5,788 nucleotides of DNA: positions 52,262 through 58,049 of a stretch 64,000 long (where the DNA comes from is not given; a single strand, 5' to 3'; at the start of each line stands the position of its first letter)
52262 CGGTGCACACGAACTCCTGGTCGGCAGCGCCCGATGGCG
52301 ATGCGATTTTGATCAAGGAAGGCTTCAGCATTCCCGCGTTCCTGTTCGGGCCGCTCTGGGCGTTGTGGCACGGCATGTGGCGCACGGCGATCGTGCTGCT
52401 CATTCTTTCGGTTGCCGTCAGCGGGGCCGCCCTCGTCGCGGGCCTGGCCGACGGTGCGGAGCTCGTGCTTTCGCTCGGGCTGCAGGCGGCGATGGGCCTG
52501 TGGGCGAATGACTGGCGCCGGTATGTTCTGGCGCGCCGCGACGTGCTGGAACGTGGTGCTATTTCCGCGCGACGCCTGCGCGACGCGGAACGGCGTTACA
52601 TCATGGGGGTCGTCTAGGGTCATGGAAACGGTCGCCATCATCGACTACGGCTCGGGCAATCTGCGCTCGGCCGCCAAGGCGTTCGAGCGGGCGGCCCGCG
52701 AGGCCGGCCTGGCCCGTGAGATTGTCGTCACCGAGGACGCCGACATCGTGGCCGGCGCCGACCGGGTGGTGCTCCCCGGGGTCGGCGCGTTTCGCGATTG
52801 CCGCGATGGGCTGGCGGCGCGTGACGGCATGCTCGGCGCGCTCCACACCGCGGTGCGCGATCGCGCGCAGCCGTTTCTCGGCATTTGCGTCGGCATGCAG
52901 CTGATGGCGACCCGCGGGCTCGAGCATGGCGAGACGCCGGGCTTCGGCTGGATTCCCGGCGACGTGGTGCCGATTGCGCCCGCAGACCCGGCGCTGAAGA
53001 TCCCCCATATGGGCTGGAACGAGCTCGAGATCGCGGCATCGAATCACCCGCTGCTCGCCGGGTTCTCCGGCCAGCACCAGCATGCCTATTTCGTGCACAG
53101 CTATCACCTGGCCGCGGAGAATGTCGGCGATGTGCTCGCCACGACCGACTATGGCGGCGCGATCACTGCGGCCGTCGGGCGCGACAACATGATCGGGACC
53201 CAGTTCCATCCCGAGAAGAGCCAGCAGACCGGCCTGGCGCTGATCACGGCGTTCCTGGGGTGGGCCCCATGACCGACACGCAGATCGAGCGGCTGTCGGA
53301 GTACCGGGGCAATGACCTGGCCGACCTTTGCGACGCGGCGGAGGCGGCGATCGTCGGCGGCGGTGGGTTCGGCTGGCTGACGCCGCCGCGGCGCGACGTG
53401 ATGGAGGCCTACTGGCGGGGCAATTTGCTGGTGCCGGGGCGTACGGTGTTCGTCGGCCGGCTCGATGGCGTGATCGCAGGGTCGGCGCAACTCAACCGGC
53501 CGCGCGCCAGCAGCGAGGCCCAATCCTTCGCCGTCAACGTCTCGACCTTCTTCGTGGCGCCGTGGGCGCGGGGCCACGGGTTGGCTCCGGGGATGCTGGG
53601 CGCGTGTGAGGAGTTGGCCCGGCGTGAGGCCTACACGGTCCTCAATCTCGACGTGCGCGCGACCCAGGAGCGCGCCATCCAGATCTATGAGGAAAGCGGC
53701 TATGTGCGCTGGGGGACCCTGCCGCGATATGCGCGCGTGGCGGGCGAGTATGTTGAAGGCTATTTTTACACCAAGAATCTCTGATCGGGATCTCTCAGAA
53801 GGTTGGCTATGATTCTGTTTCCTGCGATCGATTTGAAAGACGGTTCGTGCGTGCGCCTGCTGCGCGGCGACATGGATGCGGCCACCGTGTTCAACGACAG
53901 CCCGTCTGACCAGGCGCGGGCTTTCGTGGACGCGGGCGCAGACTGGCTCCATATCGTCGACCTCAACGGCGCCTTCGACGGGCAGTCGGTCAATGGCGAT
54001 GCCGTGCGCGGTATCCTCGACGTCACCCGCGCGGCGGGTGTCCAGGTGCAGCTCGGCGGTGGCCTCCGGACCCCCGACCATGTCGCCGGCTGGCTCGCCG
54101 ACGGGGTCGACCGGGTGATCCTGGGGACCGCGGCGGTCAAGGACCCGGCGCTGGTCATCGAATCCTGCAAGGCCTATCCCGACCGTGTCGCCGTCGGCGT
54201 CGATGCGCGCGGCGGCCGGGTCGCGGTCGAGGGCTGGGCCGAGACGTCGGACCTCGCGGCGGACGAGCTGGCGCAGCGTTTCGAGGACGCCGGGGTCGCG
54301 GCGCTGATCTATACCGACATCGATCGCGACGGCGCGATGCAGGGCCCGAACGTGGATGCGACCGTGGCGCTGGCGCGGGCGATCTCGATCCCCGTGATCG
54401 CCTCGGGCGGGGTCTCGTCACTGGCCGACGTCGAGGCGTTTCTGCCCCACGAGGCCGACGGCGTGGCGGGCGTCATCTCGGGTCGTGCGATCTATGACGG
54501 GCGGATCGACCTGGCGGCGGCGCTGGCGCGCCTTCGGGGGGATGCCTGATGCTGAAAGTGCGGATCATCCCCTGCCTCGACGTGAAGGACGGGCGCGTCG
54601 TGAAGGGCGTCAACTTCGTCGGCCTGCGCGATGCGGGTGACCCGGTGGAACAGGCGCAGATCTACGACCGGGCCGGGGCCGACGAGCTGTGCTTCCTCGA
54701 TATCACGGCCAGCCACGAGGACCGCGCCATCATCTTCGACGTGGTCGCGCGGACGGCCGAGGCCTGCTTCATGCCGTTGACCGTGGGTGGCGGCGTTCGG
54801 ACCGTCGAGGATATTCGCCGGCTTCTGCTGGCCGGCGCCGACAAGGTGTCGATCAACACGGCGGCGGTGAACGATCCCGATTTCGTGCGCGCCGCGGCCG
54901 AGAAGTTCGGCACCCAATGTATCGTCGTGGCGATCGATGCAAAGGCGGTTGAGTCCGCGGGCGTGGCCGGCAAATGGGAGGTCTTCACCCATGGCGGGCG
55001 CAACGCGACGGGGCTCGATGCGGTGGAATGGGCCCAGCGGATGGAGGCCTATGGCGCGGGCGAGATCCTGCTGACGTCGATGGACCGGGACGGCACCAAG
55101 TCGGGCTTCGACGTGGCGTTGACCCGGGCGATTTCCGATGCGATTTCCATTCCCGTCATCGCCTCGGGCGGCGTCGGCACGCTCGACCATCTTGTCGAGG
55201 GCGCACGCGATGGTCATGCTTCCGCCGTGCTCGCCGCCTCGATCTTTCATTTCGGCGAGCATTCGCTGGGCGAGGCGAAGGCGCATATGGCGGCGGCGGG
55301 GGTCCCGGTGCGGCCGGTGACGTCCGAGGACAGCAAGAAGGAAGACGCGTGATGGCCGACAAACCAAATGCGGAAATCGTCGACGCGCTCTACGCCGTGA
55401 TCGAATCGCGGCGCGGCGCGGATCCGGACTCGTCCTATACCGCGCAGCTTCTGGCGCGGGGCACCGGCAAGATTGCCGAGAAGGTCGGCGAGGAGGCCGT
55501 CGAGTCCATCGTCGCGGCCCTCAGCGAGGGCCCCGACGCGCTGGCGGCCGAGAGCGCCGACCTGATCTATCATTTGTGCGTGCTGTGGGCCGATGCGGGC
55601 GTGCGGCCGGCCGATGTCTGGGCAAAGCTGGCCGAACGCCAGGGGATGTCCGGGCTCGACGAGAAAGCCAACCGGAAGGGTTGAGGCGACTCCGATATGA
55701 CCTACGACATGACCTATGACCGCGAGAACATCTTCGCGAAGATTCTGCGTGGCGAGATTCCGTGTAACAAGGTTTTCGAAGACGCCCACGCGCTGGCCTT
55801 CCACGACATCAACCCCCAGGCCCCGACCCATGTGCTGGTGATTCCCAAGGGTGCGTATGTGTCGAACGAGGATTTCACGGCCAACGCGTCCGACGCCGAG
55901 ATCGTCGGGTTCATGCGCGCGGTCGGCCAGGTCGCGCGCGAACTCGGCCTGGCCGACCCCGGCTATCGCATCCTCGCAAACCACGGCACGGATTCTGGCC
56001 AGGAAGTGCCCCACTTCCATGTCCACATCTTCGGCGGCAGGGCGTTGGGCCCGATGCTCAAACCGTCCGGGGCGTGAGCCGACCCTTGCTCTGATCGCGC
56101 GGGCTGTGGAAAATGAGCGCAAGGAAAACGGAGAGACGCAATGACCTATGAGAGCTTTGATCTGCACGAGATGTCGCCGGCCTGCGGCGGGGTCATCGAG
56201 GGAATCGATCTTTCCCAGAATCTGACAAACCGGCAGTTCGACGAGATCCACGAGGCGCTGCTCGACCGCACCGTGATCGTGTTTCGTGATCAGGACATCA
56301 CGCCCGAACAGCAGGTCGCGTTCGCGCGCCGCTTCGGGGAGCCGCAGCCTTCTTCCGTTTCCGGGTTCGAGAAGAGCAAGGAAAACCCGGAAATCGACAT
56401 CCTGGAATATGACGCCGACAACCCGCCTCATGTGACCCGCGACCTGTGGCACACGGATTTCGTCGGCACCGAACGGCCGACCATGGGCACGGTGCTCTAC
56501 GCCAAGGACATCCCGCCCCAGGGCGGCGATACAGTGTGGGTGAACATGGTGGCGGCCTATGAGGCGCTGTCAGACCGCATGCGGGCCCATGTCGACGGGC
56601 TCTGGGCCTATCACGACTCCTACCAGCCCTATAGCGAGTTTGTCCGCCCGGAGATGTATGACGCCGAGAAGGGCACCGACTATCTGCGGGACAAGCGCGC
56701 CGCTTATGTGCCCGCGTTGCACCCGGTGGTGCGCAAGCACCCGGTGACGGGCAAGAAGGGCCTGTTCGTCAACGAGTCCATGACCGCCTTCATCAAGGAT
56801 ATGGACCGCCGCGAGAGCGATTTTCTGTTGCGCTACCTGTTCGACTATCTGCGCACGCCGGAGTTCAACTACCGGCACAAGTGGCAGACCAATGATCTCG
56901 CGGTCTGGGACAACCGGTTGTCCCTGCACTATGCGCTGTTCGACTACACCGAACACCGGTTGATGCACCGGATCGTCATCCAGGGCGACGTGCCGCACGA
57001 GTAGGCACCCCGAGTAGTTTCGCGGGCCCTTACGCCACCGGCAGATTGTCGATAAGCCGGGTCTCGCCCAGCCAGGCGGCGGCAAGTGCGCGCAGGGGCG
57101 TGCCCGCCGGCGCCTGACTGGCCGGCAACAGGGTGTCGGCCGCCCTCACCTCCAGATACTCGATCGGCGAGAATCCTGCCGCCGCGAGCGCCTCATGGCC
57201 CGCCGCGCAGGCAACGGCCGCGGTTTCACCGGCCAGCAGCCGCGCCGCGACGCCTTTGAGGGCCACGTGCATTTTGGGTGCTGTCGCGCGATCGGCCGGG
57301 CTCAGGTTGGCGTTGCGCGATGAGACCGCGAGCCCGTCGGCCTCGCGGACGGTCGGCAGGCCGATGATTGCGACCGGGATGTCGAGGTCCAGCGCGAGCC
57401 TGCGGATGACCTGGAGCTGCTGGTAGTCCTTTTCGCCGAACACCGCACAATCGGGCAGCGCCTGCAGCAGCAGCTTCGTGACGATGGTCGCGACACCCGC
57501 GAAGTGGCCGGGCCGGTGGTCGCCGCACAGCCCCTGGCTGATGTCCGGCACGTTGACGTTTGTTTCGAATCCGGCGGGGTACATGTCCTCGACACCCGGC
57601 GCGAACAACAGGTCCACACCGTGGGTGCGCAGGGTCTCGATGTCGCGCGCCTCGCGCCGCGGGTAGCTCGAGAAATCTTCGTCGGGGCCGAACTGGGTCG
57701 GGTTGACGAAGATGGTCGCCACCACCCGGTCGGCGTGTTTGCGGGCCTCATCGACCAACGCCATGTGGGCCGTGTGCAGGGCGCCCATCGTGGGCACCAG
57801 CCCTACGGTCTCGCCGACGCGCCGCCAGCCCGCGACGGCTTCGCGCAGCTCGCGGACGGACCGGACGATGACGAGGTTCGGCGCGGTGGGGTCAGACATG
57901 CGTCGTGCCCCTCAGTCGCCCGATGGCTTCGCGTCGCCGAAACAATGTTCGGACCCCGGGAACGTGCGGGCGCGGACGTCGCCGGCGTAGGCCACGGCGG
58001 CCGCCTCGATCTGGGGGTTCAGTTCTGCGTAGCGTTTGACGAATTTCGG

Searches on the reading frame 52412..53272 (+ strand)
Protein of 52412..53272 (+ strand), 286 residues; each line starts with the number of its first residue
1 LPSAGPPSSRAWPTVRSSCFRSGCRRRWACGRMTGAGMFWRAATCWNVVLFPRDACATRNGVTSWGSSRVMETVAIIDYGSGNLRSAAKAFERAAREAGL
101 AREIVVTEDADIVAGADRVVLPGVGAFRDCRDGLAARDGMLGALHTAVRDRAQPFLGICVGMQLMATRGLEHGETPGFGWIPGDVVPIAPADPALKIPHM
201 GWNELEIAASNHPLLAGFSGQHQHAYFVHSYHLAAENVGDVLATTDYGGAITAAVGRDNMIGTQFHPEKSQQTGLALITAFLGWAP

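Call 72: search_protein_families(library=pfam, proteins=[window:52412-53272:+], max_evalue=0.00001)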
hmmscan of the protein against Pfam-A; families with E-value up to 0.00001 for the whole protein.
window:52412-53272:+ (286 aa): 1 family
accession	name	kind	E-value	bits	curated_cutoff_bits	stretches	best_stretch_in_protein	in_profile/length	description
PF00117.34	GATase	-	8e-17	62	22.8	1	86-274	8-178/190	Glutamine amidotransferase class-I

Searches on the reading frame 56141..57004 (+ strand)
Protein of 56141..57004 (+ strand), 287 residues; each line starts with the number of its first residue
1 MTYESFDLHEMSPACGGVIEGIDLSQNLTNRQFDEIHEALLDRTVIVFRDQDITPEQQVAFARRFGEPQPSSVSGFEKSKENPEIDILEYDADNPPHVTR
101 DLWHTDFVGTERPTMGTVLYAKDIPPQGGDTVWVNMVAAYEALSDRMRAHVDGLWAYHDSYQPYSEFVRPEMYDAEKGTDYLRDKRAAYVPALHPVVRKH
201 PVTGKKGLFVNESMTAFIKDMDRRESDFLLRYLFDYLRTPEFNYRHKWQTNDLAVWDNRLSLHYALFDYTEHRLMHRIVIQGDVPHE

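Call 4: search_protein_families(library=pfam, proteins=[window:56141-57004:+], max_evalue=0.01)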
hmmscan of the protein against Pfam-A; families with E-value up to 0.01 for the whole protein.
window:56141-57004:+ (287 aa): 1 family
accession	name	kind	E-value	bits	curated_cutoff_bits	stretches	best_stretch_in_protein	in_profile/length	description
PF02668.22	TauD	-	2.7e-64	218.1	27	1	18-278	12-266/267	Taurine catabolism dioxygenase TauD, TfdA family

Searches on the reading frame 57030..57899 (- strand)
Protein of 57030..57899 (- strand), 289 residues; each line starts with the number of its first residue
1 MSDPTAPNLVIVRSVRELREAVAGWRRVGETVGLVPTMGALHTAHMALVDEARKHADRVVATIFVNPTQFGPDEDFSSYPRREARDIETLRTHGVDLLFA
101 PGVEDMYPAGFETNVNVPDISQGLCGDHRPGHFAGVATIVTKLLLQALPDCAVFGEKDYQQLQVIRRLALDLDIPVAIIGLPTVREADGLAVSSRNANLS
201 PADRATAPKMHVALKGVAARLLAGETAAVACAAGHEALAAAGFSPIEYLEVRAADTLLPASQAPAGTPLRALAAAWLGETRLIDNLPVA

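Call 4: search_protein_families(library=pfam, proteins=[window:57030-57899:-], max_evalue=0.01)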
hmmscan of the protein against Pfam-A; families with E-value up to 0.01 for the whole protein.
window:57030-57899:- (289 aa): 1 family
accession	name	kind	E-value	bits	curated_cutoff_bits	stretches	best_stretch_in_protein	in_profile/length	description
PF02569.21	Pantoate_ligase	-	1.4e-97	326.5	20.7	1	11-286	2-267/268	Pantoate-beta-alanine ligase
